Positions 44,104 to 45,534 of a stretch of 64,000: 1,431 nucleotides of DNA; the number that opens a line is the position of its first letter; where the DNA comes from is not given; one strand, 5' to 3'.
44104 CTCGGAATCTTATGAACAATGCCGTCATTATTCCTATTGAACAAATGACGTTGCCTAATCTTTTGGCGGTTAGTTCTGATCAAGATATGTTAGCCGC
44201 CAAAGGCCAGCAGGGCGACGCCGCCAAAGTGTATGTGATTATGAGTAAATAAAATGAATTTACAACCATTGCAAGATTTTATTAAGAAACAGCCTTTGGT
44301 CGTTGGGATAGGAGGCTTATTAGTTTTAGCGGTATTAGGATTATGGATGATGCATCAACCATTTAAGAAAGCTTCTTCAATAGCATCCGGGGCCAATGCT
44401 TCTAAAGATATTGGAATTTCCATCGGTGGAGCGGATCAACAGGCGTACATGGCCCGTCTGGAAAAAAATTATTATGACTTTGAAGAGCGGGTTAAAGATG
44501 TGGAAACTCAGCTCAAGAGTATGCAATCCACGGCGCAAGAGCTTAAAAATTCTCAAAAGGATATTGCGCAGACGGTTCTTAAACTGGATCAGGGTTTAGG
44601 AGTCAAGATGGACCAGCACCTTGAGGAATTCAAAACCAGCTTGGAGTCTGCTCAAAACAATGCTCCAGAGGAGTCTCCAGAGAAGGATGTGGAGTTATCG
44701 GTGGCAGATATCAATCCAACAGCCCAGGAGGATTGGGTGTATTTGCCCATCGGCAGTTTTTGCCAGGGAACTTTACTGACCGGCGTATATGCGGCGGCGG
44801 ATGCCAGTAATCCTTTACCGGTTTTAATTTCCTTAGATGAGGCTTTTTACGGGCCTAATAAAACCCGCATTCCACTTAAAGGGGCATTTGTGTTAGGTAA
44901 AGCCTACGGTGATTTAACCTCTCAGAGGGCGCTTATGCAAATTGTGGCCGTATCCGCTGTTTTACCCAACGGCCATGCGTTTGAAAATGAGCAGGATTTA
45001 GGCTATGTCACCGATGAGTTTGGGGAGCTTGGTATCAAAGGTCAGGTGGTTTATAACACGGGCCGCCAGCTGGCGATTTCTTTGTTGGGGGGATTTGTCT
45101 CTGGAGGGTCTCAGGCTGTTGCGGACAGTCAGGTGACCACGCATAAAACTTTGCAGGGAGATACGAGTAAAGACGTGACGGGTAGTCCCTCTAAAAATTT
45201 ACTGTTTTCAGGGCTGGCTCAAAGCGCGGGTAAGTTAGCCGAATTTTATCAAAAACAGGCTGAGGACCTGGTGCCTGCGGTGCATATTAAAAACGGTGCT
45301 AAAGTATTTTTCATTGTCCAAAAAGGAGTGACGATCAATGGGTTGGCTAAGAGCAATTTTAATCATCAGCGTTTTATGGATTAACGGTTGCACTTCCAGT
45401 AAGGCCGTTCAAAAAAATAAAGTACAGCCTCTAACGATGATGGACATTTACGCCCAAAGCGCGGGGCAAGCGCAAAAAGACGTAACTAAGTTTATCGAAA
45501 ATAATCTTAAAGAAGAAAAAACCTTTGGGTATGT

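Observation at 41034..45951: Compact F-type-like type IV secretion envelope module (pilin-TraL-TraE-TraK-TraB-TraV) with no ATPases, inside a housekeeping region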

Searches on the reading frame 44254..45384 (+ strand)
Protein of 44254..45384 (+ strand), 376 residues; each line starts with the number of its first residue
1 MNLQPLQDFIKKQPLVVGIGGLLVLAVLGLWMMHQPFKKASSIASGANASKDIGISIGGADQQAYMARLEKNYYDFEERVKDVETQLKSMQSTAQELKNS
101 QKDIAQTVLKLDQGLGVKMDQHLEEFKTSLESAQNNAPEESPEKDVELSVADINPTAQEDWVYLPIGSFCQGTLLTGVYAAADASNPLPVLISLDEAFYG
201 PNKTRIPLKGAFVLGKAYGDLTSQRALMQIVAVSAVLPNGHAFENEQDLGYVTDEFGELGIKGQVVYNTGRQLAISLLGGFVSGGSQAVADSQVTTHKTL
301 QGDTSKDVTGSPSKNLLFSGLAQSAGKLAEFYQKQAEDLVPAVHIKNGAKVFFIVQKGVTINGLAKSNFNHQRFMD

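Call 4: search_protein_families(library=pfam, proteins=[window:44254-45384:+], max_evalue=1)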
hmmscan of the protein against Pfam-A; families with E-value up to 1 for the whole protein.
window:44254-45384:+ (376 aa): 16 families
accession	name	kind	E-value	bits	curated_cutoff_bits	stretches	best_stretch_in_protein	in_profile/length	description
PF03743.19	TrbI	-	5.8e-21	75.6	35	1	163-359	1-186/188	Bacterial conjugation TrbI-like protein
PF05659.16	RPW8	-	0.038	14.1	30.4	1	57-134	4-76/139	Arabidopsis broad-spectrum mildew resistance protein RPW8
PF05377.16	FlaC_arch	-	0.058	14.2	27.8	1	76-111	5-40/55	Flagella accessory protein C (FlaC)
PF11568.13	Med29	-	0.073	13.7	25.2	1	48-113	34-95/139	Mediator complex subunit 29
PF01496.24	V_ATPase_I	-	0.11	10.8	30.7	1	62-136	60-139/815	V-type ATPase 116kDa subunit family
PF23991.1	DUF7310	-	0.12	13.3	40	1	60-105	26-71/83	Coiled-coil region of unknown function (DUF7310)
PF03961.19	FapA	-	0.12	12.4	31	1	45-136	135-232/272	Flagellar Assembly Protein A beta solenoid domain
PF11918.13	Peptidase_S41_N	-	0.15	12.6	26.6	1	68-144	27-100/129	N-terminal domain of Peptidase_S41 in eukaryotic IRBP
PF16740.10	SKA2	-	0.16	12.3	30.1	1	71-139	38-102/110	Spindle and kinetochore-associated protein 2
PF04871.18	Uso1_p115_C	-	0.33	11.7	28.4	1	68-143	5-73/121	Uso1 / p115 like vesicle tethering protein, C terminal region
PF05335.18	DUF745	-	0.33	11.1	33.3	1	63-139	61-136/183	Protein of unknown function (DUF745)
PF06295.17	ZapG-like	-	0.37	11.3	33.5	0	61-141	25-105/123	Z-ring associated protein G-like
PF11166.13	DUF2951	-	0.42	11.3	26.7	1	75-124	8-58/98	Protein of unknown function (DUF2951)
PF17098.10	Wtap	-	0.55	10.6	35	1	77-113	110-146/155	WTAP/Mum2p family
PF22813.1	TcaA_2nd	-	0.68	10.8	26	1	51-113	27-88/103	TcaA protein second domain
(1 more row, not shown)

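Call 5: search_protein_families(library=ncbifam, proteins=[window:44254-45384:+], max_evalue=1)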
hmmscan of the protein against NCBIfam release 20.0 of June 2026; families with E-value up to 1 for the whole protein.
window:44254-45384:+ (376 aa): 14 families
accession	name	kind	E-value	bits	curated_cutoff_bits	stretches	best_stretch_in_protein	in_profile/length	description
NF010289.0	PRK13729.1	equivalog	5.1e-20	71.8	504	1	159-364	209-412/474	F-type conjugal transfer pilus assembly protein TraB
TIGR03752.1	conj_TIGR03752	hypoth_equivalog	1.7e-12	47.4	241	2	244-361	340-459/471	TIGR03752 family integrating conjugative element protein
NF038091.1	T4SS_VirB10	equivalog_domain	2.6e-06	27.1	220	1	209-363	53-193/197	type IV secretion system protein VirB10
NF043058.1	T4SS_LegC2C7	subfamily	0.00085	18.4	350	1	67-137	139-208/348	LegC2/C7 family Dot/Icm T4SS effector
TIGR02168.1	SMC_prok_B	equivalog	0.0018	16.1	567.35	1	61-153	886-979/1181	chromosome segregation protein SMC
TIGR00618.1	sbcc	subfamily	0.0041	15.1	478.5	1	62-145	527-609/1043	exonuclease subunit SbcC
NF045622.1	Npun_F5560_fam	hypoth_equivalog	0.0064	16.6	125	1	63-135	53-125/156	Npun_F5560 family protein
NF053852.1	vesicle_Bd0635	exception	0.0066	16.1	250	1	60-154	45-142/223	CpoB-like predatory vesicle lipoprotein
TIGR02169.1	SMC_prok_A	equivalog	0.041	11.5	729.4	1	63-148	868-959/1165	chromosome segregation protein SMC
NF004496.1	PRK05842.1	equivalog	0.06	12.6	250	1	78-120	73-115/271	flagellar hook assembly protein FlgD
TIGR04211.1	SH3_and_anchor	equivalog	0.066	12.8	65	1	62-137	71-148/198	TIGR04211 family SH3 domain-containing protein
NF033872.1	SidA_fam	subfamily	0.068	12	60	1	51-136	207-288/379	T4SS effector SidA family protein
TIGR04527.1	mycoplas_twoTM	subfamily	0.082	12.6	125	1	15-136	12-129/248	MG_279/MG_280 family protein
NF041065.1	DpdH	equivalog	0.24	9.8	450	1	48-156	903-1010/1014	protein DpdH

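Call 9: find_encoding_contigs(protein=window:44254-45384:+, flank=10000, max_places=6)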
Protein window:44254-45384:+ (376 aa): no gene with exactly this product is on record in the collection.

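Call 10: find_homologous_proteins(query=window:44254-45384:+, max_evalue=0.001)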
Query window:44254-45384:+ (376 aa): 272 proteins with E <= 0.001 among 8000 candidates; the best 120 are listed.
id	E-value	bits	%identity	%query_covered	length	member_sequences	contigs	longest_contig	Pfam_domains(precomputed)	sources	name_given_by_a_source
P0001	3.0e-243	824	100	100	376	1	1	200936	PF03743.20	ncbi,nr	ncbi:MAG: TraB/VirB10 family protein [Candidatus Omnitrophica bacterium]|nr:TraB/VirB10 family prote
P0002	6.8e-180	616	73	100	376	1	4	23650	PF03743.20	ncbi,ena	-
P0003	5.0e-178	610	81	87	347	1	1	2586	PF03743.20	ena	-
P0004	2.3e-177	607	72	100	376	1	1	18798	PF03743.20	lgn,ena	-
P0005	2.1e-174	598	72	100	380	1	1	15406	PF03743.20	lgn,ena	-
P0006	3.4e-174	597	71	100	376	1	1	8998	PF03743.20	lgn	-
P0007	5.4e-171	587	72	94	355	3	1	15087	PF03743.20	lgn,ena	-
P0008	3.2e-170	584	69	99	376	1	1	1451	PF03743.20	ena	-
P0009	2.3e-166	571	69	100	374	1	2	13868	PF03743.20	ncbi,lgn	-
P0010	2.3e-166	571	70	99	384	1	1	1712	PF03743.20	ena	-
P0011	2.5e-162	558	71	97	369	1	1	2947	PF03743.20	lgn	-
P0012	4.2e-160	551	68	99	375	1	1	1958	PF03743.20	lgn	-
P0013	4.4e-159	547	75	86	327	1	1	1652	PF03743.20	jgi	jgi:hypothetical protein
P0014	2.1e-158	545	67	99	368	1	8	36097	PF03743.20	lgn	-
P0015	3.7e-158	544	65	100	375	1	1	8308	PF03743.20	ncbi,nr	ncbi:MAG: TraB/VirB10 family protein [Candidatus Omnitrophica bacterium]|nr:TraB/VirB10 family prote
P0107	2.7e-82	295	43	87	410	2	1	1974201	PF03743.20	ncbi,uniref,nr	ncbi:IncF plasmid conjugative transfer pilus assembly protein TraB [Candidatus Velamenicoccus archae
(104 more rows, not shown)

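Call 20: find_encoding_contigs(protein=P0107, flank=10000, max_places=3)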
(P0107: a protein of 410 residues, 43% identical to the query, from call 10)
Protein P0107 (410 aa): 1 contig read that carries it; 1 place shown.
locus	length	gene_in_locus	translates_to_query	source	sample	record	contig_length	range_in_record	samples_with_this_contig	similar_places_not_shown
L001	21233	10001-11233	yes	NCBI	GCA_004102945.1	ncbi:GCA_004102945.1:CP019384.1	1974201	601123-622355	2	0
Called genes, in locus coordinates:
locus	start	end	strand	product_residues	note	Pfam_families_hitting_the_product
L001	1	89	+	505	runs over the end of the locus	-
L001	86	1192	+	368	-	PF02310:B12-binding (faint), PF04055:Radical_SAM (faint)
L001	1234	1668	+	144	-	PF06094:GGACT, PF13772:AIG2_2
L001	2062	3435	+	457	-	PF07916:TraG_N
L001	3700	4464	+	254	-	-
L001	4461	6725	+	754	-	PF02534:T4SS-DNA_transf (faint), PF01935:DUF87 (faint), PF10412:TrwB_AAD_bind (faint), PF12696:TraG-D_C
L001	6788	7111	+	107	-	-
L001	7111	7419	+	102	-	-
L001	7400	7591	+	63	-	PF14373:Imm_superinfect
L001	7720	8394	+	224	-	PF01936:NYN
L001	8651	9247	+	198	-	PF05309:TraE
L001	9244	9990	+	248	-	-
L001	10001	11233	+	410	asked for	PF03743:TrbI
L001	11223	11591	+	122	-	PF09676:TraV (weak)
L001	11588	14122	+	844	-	PF11130:TraC_F_IV, PF01580:FtsK_SpoIIIE (faint), PF19044:P-loop_TraG, PF12846:AAA_10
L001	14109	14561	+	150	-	-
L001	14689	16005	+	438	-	PF00263:Secretin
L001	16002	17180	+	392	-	-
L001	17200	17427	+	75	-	-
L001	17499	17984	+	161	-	-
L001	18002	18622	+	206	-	-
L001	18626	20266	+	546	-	PF00437:T2SSE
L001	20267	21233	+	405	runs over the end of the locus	PF00482:T2SSF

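Call 21: find_encoding_contigs(protein=P0001, flank=10000, max_places=3)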
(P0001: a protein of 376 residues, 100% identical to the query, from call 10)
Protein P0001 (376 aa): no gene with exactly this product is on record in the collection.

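Call 24: find_related_loci(query=A1, collection=genome_contigs, flank=10000)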
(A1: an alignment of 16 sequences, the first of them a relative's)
Query A1 (376 aa) in genome_contigs; peptide patterns used: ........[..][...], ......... (x = any residue, [..] = any of these).
68 stretches matched a pattern; 47 encode a relative of the query (tblastn E <= 1e-3); 47 distinct loci.
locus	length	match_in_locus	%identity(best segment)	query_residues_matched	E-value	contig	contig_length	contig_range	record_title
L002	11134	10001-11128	73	1-376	0e+0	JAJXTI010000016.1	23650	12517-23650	MAG: bacterium isolate BP4.bin41 NODE_2269_length_23650_cov_1.237002, whole genome shotgun sequence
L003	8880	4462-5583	69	1-376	2e-177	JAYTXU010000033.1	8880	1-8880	MAG: Candidatus Omnitrophota bacterium isolate GFS_5990 GFS_5990_32, whole genome shotgun sequence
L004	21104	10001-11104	65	1-368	5e-164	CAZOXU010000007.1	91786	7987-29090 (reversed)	MAG TPA_asm: uncultured Planctomycetales bacterium isolate SRP278252_co2_25 genome assembly, contig: NODE_334_length_917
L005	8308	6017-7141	65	1-376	1e-163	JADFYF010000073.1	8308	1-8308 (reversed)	MAG: Candidatus Omnitrophota bacterium isolate nDJH6bin18 nDJH6_bin18_NODE_73_length_8360_cov_2.063889, whole genome sho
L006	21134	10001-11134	61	1-376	3e-159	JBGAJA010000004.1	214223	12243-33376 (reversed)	MAG: Candidatus Omnitrophota bacterium isolate MAG_AAO_H125.54 AAOH125-54_opera_contig_294, whole genome shotgun sequenc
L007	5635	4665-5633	70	1-319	7e-152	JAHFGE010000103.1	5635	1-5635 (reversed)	MAG: Candidatus Omnitrophota bacterium isolate nzgw308 NODE_52924_length_5636_cov_3.441342, whole genome shotgun sequenc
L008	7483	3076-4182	59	1-371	2e-145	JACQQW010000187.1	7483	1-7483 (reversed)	MAG: Candidatus Omnitrophota bacterium isolate NC_groundwater_1343_Ag_S-0.2um_51_20 S_p2_S4_coassembly_k141_2618542, who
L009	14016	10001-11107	57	1-366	6e-130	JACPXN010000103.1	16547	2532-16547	MAG: Candidatus Omnitrophota bacterium isolate NC_groundwater_838_Pr1_B-0.1um_54_17 Montesol18_Bp1_scaffold_1378261, who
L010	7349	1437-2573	49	1-376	1e-124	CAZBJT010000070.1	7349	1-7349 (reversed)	MAG TPA_asm: uncultured Planctomycetales bacterium isolate binchicken_co54_492 genome assembly, contig: NODE_18511_lengt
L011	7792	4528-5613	50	1-366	8e-121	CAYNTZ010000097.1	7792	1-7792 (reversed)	MAG TPA_asm: uncultured Planctomycetales bacterium isolate SRP150892_co1_50 genome assembly, contig: NODE_10079_length_7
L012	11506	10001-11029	54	9-368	2e-120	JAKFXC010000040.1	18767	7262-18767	MAG: Candidatus Omnitrophota bacterium isolate ND2_Bin_17 ND2_0000321, whole genome shotgun sequence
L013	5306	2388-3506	50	1-375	1e-117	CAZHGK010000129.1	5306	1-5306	MAG TPA_asm: uncultured Planctomycetales bacterium isolate SRP278252_co2_12 genome assembly, contig: NODE_33602_length_5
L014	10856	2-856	53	71-370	7e-103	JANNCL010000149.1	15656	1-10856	MAG: Candidatus Omnitrophota bacterium isolate OTE_78_metabat_191 OTE_78_k141_715278, whole genome shotgun sequence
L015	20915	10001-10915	48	52-371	2e-98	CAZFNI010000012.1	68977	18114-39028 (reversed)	MAG TPA_asm: uncultured Planctomycetales bacterium isolate SRP342105_co1_465 genome assembly, contig: NODE_485_length_68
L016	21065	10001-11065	48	3-370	1e-110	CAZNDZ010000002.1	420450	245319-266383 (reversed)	MAG TPA_asm: uncultured Planctomycetales bacterium isolate SRP219642_co4_309 genome assembly, contig: NODE_5_length_4204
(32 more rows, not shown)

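Call 28: find_homologous_proteins(query=L003:5971-8490:+, max_evalue=1e-30)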
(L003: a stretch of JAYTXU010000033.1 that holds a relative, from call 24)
Query L003:5971-8490:+ (840 aa): 157 proteins with E <= 1e-30 among 8000 candidates; the best 120 are listed.
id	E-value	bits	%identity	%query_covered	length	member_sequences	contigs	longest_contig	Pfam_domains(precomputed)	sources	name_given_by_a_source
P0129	0.0e+0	1902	100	100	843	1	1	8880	PF19044.7,PF11130.15,PF12846.14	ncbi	-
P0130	0.0e+0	1485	76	100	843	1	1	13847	PF19044.7,PF11130.15,PF12846.14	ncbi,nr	ncbi:MAG: TraC family protein [Candidatus Omnitrophica bacterium]|nr:TraC family protein [Candidatus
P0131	0.0e+0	1447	74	100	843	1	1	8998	PF19044.7,PF11130.15,PF12846.14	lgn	-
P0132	0.0e+0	1445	74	100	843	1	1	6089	PF19044.7,PF11130.15,PF12846.14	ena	-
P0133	0.0e+0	1442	74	100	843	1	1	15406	PF19044.7,PF11130.15,PF12846.14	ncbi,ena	-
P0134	0.0e+0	1442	74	100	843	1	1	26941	PF19044.7,PF11130.15,PF12846.14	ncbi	-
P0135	0.0e+0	1441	74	100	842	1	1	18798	PF19044.7,PF11130.15,PF12846.14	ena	-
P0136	0.0e+0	1439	73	100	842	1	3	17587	PF19044.7,PF11130.15,PF12846.14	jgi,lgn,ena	-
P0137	0.0e+0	1424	73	100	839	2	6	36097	PF19044.7,PF11130.15,PF12846.14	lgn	-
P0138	0.0e+0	1384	70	100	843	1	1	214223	PF19044.7,PF11130.15,PF12846.14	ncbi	-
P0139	0.0e+0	1349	69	100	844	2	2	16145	PF19044.7,PF11130.15,PF12846.14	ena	-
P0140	0.0e+0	1330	69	100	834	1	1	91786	PF19044.7,PF11130.15,PF12846.14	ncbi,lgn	-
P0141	0.0e+0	1256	66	100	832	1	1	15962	PF19044.7,PF11130.15,PF12846.14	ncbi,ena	-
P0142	0.0e+0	1227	64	100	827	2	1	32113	PF19044.7,PF11130.15,PF12846.14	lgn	-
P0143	0.0e+0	1219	64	100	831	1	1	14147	PF19044.7,PF11130.15,PF12846.14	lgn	-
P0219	6.8e-268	909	72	65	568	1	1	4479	PF19044.7,PF11130.15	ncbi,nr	ncbi:MAG: TraC family protein [Candidatus Omnitrophica bacterium]|nr:TraC family protein [Candidatus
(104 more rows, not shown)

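Call 29: list_cluster_members(proteins=[P0130, P0219, P0134, P0133, P0138, P0140, P0129])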
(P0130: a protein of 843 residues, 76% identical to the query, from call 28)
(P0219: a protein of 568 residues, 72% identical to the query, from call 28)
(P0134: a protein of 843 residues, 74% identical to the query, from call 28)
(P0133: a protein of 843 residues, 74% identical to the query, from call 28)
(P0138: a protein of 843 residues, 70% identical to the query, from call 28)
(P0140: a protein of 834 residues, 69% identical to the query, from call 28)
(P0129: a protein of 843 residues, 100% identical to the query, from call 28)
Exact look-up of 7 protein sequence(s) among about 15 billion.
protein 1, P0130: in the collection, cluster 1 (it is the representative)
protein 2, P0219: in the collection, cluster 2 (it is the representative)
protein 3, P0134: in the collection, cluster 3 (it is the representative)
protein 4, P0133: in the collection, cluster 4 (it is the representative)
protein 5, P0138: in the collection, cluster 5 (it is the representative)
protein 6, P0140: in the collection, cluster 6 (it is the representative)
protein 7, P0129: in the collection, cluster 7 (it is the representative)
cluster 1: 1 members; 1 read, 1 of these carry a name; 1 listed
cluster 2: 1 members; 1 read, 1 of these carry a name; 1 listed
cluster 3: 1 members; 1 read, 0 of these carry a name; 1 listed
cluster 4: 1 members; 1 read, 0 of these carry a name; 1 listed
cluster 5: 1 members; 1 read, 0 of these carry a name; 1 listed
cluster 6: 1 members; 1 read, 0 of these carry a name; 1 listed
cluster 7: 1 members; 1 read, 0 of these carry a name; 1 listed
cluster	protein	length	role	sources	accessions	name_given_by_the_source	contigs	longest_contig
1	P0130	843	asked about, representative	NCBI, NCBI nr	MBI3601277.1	MAG: TraC family protein [Candidatus Omnitrophica bacterium] | TraC family protein [Candidatus Omnitrophota bacterium]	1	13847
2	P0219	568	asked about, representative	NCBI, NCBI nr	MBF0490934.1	MAG: TraC family protein [Candidatus Omnitrophica bacterium] | TraC family protein [Candidatus Omnitrophota bacterium]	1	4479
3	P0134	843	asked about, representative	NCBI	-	-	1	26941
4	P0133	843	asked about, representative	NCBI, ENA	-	-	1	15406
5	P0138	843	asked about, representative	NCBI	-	-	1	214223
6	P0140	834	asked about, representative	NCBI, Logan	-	-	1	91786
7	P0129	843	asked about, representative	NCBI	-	-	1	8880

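Call 30: find_encoding_contigs(protein=P0130, flank=10000, max_places=3)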
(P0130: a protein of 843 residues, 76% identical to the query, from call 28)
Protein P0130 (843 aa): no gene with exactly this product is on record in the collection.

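Call 31: find_encoding_contigs(protein=P0121, flank=2000, max_places=3)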
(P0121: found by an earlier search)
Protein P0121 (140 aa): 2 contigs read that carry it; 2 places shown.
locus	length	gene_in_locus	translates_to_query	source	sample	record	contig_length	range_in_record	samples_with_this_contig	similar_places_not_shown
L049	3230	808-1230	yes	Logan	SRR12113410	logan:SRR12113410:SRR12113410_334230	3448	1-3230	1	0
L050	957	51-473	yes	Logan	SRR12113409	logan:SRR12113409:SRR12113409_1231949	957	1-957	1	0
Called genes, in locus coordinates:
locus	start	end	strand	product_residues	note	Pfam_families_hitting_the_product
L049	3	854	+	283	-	?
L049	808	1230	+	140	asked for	-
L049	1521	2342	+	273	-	PF13292:DXP_synthase_N, PF00456:Transketolase_N, PF00676:E1_dh, PF09364:XFP_N (faint)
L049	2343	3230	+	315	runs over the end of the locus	PF02779:Transket_pyr, PF02780:Transketolase_C, PF22613:Transketolase_C_1 (weak)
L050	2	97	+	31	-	?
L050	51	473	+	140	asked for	-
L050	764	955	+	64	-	?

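Call 33: find_encoding_contigs(protein=P0003, flank=10000, max_places=3)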
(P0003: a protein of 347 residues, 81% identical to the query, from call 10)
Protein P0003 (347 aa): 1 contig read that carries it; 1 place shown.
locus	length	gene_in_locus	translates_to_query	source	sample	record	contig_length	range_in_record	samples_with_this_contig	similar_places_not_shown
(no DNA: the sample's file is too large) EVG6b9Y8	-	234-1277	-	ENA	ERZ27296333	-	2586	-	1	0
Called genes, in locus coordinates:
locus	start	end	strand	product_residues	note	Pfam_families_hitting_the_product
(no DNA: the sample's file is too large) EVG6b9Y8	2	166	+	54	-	?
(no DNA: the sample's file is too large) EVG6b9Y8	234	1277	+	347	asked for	PF03743:TrbI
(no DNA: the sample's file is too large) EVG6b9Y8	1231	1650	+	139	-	-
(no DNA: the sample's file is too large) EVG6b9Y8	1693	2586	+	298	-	?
